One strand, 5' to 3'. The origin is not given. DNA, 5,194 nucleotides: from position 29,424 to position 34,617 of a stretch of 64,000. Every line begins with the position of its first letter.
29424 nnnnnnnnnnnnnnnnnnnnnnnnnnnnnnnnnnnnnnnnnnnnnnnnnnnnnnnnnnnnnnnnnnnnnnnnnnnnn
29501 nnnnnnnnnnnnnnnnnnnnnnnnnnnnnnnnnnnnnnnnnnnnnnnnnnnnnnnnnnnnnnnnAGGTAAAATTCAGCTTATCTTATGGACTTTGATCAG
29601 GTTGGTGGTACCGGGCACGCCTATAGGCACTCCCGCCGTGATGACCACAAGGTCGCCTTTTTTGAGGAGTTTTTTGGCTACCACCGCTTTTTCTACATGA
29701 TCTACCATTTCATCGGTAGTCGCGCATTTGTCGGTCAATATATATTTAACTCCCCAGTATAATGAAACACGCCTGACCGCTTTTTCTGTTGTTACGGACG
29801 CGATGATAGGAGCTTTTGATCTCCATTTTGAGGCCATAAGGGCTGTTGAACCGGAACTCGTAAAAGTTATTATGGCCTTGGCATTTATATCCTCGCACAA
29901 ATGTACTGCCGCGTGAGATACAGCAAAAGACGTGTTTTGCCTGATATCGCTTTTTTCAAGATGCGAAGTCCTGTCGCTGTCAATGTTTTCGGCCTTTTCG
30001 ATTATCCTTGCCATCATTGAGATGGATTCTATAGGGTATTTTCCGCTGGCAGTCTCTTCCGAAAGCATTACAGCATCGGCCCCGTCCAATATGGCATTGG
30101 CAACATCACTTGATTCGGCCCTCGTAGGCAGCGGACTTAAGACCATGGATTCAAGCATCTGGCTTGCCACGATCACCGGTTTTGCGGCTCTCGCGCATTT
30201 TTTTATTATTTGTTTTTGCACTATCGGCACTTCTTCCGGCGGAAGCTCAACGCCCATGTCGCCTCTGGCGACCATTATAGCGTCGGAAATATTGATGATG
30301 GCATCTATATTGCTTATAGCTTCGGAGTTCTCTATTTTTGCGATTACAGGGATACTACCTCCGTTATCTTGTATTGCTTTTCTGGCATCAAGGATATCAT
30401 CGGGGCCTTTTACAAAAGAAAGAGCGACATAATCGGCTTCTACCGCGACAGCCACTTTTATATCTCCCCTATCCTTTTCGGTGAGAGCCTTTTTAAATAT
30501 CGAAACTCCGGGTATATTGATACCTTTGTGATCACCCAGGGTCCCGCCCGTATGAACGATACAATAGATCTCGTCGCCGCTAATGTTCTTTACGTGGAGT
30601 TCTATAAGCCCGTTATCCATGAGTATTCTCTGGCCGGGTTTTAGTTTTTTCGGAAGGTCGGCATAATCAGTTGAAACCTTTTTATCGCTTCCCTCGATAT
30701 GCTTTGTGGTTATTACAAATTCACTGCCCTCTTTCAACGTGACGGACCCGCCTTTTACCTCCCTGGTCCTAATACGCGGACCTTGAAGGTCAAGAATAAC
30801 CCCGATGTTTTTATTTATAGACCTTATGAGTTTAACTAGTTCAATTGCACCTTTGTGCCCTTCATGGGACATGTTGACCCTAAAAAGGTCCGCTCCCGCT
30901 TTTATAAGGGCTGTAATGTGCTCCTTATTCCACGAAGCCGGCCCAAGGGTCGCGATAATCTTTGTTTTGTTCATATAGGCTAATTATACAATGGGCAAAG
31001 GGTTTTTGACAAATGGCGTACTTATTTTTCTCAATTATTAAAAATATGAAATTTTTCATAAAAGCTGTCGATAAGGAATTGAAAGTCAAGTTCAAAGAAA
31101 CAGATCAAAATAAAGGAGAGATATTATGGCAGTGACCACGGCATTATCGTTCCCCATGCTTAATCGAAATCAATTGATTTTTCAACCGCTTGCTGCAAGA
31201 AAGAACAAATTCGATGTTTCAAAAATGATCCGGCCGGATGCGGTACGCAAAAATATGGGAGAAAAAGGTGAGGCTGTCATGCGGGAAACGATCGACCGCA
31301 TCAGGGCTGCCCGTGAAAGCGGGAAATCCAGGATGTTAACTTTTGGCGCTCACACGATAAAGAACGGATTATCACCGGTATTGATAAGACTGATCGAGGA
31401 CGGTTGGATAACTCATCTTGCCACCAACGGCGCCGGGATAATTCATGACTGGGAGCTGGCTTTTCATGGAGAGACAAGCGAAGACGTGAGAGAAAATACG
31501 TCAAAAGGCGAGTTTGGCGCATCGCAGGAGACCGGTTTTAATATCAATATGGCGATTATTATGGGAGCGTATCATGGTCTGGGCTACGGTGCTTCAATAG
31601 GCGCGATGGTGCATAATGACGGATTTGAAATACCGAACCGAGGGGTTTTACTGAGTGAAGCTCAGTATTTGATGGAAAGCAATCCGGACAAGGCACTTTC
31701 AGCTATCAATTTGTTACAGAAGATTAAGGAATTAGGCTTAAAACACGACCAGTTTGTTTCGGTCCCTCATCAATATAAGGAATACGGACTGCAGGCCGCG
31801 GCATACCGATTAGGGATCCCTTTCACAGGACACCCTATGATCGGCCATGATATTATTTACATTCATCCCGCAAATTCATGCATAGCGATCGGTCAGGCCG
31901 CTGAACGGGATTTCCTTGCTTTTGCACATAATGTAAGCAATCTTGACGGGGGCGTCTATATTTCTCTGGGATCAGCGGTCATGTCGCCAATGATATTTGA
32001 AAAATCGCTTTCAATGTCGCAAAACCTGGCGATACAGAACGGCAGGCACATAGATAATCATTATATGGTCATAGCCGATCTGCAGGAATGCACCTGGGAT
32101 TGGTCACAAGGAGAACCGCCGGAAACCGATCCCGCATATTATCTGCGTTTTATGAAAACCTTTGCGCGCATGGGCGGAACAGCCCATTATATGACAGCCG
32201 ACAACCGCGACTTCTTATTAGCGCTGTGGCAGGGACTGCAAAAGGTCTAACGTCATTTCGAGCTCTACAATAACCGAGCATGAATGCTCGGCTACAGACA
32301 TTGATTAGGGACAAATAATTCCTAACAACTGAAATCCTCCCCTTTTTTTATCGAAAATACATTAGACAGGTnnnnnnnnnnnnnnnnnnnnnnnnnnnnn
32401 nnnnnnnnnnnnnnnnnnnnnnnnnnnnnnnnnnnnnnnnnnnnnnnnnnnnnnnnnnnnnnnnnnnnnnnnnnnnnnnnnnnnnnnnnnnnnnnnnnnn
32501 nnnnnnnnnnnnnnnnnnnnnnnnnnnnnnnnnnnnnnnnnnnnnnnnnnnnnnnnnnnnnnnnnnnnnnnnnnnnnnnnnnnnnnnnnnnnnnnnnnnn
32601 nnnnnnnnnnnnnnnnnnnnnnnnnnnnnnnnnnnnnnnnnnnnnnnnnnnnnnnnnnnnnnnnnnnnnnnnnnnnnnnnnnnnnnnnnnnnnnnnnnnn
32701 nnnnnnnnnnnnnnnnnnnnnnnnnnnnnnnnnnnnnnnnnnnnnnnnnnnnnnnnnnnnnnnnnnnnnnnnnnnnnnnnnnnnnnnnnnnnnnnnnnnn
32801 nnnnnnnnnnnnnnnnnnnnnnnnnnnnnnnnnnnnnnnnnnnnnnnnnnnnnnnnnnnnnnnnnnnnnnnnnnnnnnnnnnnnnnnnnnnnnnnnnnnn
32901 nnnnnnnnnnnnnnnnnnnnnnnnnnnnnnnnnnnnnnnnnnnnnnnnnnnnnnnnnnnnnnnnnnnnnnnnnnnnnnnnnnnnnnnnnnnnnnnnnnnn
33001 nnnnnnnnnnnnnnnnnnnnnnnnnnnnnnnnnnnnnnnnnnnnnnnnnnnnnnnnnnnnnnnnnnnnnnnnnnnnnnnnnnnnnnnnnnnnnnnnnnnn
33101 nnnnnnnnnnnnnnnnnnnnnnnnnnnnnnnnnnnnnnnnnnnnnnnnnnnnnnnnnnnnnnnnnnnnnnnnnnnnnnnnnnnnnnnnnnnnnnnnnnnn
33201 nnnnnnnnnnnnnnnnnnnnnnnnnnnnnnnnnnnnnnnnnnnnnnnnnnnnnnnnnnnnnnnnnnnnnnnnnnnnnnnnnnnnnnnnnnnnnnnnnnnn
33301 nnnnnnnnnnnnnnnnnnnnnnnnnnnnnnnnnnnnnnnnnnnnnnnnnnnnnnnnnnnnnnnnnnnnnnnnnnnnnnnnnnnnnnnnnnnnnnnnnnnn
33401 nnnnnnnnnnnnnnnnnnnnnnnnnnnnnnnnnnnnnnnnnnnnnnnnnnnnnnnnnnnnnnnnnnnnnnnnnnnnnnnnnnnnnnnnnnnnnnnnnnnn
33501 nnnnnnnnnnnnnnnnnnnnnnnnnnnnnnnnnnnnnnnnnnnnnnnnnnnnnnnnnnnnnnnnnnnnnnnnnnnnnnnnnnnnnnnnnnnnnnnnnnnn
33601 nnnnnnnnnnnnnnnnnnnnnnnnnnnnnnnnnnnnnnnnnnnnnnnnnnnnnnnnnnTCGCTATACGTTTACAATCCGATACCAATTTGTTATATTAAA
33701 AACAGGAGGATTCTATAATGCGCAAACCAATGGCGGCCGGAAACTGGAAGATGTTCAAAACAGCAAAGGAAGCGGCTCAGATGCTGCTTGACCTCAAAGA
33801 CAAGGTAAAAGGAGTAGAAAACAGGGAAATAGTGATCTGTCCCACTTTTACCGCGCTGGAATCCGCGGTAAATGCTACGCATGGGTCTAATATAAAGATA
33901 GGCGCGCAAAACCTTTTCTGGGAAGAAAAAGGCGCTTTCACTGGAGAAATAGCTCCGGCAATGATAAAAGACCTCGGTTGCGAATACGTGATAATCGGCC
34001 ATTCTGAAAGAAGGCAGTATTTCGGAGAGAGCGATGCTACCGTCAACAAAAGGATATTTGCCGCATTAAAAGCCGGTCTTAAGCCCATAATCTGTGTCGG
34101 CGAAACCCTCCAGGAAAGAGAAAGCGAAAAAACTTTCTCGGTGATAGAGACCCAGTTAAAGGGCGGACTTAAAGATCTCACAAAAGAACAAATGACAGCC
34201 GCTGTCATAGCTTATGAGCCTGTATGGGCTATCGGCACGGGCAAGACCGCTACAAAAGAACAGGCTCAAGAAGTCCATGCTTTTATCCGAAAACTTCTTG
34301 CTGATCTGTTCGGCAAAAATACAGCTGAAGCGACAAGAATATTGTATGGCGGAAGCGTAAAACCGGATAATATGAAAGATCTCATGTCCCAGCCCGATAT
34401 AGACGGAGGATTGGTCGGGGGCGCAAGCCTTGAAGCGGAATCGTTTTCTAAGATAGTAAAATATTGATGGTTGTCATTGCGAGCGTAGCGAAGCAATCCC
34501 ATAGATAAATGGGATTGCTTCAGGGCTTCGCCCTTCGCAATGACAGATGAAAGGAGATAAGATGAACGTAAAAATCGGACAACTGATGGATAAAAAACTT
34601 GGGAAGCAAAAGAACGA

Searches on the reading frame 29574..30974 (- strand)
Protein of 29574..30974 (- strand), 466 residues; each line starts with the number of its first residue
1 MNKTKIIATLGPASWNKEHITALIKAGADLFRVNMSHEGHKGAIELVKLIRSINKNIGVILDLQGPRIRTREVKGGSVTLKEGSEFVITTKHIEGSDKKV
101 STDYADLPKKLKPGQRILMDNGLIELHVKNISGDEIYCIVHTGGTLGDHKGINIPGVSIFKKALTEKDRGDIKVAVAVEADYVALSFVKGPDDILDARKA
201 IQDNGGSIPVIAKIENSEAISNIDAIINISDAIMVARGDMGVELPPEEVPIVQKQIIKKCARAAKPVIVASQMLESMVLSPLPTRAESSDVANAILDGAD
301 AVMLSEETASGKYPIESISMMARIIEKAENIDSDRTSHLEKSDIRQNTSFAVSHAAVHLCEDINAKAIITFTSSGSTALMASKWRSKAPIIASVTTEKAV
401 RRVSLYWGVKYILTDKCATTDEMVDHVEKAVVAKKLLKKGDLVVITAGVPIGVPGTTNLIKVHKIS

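Call 31: search_protein_families(library=ncbifam, proteins=[window:29574-30974:-], max_evalue=0.00001)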
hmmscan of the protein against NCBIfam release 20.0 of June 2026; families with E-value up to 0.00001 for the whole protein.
window:29574-30974:- (466 aa): 7 families
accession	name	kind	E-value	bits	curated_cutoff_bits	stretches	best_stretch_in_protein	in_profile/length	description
NF004886.0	PRK06247.1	subfamily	2.6e-165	550.7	623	1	2-465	5-470/476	pyruvate kinase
NF004978.0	PRK06354.1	subfamily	3.7e-165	550.7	462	1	1-465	7-478/590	pyruvate kinase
NF004491.0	PRK05826.1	subfamily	1.3e-158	528.4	432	1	2-465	5-475/477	pyruvate kinase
TIGR01064.1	pyruv_kin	equivalog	3.4e-154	513.9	306.4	1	3-465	2-476/476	pyruvate kinase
NF006664.0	PRK09206.1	equivalog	1.1e-130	436.3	686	1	1-465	1-470/470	pyruvate kinase PykF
NF005234.0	PRK06739.1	equivalog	6.5e-98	327.9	564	1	7-339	6-339/352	pyruvate kinase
NF011314.0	PRK14725.1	equivalog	3e-50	171.2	642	2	78-344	333-609/614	pyruvate kinase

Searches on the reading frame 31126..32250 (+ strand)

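Call 31: search_protein_families(library=ncbifam, proteins=[window:31126-32250:+], max_evalue=0.00001)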
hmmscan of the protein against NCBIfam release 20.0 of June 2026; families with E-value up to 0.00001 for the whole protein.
window:31126-32250:+ (374 aa): 1 family
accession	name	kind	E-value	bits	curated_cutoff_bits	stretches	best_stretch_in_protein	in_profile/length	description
NF052581.1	GSU2086_dom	subfamily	6.8e-97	324.7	250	1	12-369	2-300/301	GSU2086 family protein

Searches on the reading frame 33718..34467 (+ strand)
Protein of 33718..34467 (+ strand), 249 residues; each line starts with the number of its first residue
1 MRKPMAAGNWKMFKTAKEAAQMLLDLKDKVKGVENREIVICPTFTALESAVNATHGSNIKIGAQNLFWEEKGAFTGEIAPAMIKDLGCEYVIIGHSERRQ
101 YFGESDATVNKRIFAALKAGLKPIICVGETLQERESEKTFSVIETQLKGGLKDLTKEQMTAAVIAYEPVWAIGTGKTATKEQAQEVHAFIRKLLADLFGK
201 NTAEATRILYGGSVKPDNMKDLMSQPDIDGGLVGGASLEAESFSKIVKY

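Call 31: search_protein_families(library=ncbifam, proteins=[window:33718-34467:+], max_evalue=0.00001)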
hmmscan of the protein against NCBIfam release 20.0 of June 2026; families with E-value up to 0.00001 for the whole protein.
window:33718-34467:+ (249 aa): 9 families
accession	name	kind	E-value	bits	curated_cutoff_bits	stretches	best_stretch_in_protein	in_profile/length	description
NF010569.0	PRK13962.1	equivalog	1.5e-110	370.3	883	1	1-249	396-643/645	bifunctional phosphoglycerate kinase/triosephosphate isomerase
NF000722.0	PRK00042.2-1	equivalog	2.9e-72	243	293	1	7-248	7-246/256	triose-phosphate isomerase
TIGR00419.1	tim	equivalog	4.2e-64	216.5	130.6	1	7-241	3-228/228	triose-phosphate isomerase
NF012036.0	PRK15492.1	equivalog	4.7e-61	206.5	509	1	4-248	5-256/261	triosephosphate isomerase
NF011163.0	PRK14565.1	equivalog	2e-60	204.5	298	1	8-248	7-232/240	triosephosphate isomerase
NF011497.0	PRK14905.1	equivalog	6.7e-60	203.3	485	1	7-247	9-256/357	triosephosphate isomerase/PTS system glucose/sucrose-specific transporter subunit IIB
NF000728.0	PRK00042.3-2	equivalog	2.7e-54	184.1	255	1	6-248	3-227/231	triose-phosphate isomerase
NF000729.0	PRK00042.3-3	equivalog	5.9e-33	114.6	309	1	20-248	19-232/234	triose-phosphate isomerase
NF003302.0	PRK04302.1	subfamily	7.2e-16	58.6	132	1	2-131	2-125/223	triose-phosphate isomerase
